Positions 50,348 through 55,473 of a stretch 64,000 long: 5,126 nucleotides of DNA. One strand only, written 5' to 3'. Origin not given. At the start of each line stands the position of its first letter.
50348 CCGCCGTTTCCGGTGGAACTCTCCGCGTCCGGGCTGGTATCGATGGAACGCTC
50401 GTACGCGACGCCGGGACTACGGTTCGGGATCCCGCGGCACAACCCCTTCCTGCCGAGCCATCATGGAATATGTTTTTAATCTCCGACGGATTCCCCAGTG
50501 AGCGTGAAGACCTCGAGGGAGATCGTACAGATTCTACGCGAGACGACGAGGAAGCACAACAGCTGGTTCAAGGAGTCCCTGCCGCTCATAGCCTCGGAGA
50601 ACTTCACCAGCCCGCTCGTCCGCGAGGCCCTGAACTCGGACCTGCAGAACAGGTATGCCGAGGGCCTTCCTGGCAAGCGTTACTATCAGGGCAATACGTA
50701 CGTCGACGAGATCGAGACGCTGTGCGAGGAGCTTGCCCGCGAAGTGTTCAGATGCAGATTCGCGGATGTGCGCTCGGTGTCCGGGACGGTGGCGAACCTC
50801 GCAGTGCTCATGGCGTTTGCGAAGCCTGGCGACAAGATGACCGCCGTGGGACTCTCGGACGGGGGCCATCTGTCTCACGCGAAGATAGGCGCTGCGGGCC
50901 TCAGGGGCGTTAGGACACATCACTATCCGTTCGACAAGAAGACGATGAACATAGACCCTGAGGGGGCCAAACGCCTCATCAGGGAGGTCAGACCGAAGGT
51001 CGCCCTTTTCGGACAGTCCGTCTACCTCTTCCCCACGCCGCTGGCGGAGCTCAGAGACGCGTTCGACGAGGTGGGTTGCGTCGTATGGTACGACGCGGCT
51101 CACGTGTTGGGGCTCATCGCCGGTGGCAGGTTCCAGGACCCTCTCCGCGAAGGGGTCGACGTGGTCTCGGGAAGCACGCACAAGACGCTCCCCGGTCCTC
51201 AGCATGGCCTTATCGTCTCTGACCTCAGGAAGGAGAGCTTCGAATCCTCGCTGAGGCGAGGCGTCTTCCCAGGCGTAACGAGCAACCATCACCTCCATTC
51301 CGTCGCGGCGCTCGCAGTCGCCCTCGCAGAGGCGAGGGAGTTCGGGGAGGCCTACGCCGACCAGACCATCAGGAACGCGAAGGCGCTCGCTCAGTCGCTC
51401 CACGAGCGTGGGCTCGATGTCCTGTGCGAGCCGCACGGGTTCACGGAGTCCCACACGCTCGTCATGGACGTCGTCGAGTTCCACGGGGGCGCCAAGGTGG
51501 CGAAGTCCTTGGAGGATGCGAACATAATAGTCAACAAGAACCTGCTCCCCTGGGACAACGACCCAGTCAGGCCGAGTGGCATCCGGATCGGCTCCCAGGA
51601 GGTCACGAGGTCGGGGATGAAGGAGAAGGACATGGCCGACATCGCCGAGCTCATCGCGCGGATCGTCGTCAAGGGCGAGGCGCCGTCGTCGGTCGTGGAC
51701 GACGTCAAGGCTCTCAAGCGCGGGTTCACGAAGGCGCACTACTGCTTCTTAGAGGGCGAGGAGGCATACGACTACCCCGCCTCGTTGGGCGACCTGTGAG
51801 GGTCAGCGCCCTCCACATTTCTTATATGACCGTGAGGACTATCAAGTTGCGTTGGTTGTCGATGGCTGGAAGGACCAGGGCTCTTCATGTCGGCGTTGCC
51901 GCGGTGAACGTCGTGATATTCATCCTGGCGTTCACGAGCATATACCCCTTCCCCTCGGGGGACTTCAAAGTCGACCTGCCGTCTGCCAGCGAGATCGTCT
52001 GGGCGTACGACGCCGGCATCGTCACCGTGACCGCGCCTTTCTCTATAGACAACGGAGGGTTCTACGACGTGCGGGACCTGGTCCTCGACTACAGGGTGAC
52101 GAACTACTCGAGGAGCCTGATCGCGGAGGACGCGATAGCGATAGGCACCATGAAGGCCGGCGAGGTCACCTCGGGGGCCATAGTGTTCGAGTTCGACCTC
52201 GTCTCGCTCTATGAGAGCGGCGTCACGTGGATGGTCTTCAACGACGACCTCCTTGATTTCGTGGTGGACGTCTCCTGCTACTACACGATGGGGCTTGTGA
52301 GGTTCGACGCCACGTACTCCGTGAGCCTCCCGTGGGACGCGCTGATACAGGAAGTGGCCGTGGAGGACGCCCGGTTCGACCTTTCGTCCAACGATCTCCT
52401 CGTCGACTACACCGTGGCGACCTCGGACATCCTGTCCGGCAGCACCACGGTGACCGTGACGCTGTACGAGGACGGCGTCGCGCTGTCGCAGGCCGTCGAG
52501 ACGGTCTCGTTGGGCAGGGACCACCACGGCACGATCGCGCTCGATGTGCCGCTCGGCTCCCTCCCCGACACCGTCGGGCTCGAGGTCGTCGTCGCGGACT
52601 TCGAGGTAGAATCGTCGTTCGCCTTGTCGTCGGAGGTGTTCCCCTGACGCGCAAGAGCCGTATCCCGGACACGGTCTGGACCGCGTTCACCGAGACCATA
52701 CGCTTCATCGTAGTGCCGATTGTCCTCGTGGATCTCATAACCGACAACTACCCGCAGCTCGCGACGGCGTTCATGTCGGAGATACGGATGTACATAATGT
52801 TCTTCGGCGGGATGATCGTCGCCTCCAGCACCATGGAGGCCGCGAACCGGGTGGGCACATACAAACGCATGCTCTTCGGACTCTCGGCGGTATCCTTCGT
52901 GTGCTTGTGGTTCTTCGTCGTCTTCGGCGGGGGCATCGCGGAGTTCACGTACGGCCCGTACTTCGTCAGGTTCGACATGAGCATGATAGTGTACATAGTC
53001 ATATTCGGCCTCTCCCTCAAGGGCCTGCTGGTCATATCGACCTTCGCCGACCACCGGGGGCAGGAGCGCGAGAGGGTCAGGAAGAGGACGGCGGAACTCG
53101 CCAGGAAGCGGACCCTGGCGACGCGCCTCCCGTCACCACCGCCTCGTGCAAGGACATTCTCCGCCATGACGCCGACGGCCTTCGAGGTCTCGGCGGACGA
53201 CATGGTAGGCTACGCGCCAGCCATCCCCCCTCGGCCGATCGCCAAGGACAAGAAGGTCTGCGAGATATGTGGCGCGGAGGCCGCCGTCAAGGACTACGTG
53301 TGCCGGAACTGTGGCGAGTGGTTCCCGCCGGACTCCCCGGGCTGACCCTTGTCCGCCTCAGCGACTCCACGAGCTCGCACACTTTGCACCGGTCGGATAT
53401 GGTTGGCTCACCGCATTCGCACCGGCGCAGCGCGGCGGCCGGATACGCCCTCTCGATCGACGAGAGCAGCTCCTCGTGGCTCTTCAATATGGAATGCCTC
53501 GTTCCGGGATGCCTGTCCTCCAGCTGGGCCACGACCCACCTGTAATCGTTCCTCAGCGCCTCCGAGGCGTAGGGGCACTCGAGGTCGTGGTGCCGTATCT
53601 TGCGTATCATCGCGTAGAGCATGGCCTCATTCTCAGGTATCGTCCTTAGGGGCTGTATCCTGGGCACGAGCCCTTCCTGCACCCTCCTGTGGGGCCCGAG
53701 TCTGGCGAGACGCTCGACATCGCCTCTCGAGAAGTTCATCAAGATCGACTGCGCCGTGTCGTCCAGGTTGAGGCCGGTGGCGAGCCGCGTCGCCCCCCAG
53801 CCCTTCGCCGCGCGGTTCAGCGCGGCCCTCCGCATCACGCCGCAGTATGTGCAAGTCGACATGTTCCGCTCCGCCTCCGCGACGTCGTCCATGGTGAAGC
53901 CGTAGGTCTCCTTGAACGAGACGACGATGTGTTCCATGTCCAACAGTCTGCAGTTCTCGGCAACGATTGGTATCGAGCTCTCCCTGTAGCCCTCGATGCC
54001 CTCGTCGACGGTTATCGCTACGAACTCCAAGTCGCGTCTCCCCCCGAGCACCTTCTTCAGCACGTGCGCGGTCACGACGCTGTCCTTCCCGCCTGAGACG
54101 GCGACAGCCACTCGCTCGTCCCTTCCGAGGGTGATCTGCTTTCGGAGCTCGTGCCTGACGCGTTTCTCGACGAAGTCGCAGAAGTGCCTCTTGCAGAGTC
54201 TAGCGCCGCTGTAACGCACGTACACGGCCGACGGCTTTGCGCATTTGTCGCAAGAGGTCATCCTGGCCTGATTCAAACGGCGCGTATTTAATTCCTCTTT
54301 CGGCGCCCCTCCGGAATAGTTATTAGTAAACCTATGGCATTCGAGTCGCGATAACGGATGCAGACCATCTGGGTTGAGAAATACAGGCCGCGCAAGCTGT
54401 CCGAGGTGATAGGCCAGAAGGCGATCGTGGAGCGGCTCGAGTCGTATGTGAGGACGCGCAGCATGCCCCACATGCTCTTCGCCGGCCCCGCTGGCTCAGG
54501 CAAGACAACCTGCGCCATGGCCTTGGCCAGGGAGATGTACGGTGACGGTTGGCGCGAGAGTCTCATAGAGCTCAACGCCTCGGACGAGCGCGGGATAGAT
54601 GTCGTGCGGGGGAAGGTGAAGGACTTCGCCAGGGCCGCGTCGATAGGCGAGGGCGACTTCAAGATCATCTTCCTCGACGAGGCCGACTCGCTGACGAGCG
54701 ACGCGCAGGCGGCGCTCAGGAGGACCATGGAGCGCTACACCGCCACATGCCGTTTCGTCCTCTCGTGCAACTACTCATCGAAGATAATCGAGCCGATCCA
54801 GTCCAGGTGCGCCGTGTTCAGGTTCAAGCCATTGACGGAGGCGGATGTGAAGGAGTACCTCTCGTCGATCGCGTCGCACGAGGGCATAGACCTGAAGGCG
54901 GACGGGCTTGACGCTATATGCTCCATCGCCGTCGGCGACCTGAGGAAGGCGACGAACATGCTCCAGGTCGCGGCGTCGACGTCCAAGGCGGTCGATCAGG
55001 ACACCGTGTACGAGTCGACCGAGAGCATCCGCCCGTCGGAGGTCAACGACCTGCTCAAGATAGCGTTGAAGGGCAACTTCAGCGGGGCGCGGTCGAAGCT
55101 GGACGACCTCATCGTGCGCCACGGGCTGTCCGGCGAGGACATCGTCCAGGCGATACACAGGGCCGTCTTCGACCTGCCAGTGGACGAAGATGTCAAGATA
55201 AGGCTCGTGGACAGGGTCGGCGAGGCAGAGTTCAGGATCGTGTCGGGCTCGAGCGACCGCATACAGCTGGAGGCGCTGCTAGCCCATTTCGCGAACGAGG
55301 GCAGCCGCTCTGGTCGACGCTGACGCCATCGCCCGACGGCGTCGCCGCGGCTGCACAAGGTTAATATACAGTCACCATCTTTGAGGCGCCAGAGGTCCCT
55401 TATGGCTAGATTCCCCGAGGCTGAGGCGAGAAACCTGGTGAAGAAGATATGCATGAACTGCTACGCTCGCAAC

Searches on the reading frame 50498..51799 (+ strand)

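Call 24: search_protein_families(library=pfam, proteins=[window:50498-51799:+], max_evalue=0.00001)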
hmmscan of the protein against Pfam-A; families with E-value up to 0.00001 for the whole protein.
window:50498-51799:+ (433 aa): 2 families
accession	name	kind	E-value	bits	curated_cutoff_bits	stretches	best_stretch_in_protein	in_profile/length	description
PF00464.25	SHMT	-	5.8e-84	282.5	27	1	8-386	7-399/399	Serine hydroxymethyltransferase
PF00155.27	Aminotran_1_2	-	7.2e-06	25.9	19.7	0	89-315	67-304/361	Aminotransferase class I and II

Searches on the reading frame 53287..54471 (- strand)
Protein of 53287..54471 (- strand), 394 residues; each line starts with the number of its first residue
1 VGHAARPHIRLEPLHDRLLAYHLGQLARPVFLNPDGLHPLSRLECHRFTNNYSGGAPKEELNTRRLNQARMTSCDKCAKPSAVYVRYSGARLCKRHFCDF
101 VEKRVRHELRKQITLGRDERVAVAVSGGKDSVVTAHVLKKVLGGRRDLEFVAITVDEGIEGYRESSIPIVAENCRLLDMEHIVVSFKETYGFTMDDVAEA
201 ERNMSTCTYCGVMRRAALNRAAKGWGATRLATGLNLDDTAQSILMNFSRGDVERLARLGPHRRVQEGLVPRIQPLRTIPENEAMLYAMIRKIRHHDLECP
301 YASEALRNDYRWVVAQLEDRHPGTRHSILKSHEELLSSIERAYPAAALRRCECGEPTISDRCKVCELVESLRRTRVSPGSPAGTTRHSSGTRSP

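Call 24: search_protein_families(library=pfam, proteins=[window:53287-54471:-], max_evalue=0.00001)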
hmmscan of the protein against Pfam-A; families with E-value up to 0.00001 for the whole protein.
window:53287-54471:- (394 aa): 2 families
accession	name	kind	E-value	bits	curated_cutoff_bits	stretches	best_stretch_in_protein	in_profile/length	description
PF01171.26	ATP_bind_3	-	5.4e-11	43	27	1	121-298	2-167/182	PP-loop family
PF22082.2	TtuA_LIM_N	-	3.4e-07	30.6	27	1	74-98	2-26/26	2-thiouridine synthetase TtuA, N-terminal LIM domain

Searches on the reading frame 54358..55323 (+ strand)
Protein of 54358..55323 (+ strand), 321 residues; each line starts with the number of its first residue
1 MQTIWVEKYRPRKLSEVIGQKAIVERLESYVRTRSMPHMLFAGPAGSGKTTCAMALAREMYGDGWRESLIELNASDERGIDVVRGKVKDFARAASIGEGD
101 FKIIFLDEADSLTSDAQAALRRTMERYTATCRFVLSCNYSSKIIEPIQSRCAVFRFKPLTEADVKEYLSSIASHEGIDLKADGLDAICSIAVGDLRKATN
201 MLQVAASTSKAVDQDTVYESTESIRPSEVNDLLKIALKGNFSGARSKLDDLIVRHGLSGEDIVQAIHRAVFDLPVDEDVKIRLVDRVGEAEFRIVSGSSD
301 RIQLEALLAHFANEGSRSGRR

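Call 24: search_protein_families(library=pfam, proteins=[window:54358-55323:+], max_evalue=0.00001)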
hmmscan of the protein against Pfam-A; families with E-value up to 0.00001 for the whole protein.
window:54358-55323:+ (321 aa): 8 families
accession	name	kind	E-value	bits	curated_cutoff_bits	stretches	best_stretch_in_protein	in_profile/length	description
PF08542.16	Rep_fac_C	-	1.9e-22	79.9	23.6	1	225-309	2-87/88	Replication factor C C-terminal domain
PF00004.35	AAA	-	3.8e-17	63.4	21.2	1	39-158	1-130/131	ATPase family associated with various cellular activities (AAA)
PF13177.12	DNA_pol3_delta2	-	7.8e-13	49.2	27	1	80-159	83-160/161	DNA polymerase III, delta subunit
PF05496.18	RuvB_N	-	4.1e-09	36.8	27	1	10-63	2-60/159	Holliday junction DNA helicase RuvB P-loop domain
PF25199.1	nSTAND_NTPase5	-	1.5e-08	35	34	1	21-139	26-134/145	Novel STAND NTPase 5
PF25361.1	AAA_lid_RFC1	-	4.9e-08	32.8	34.9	1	164-217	4-57/59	RFC1-like, AAA+ ATPase lid domain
PF03215.21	Rad17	-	1.7e-06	28.6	23.8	1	4-60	8-69/186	Rad17 P-loop domain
PF21960.2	RCF1-5-like_lid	-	4.8e-06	26.9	27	1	168-206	3-42/43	RCF1/5-like, AAA+ ATPase lid domain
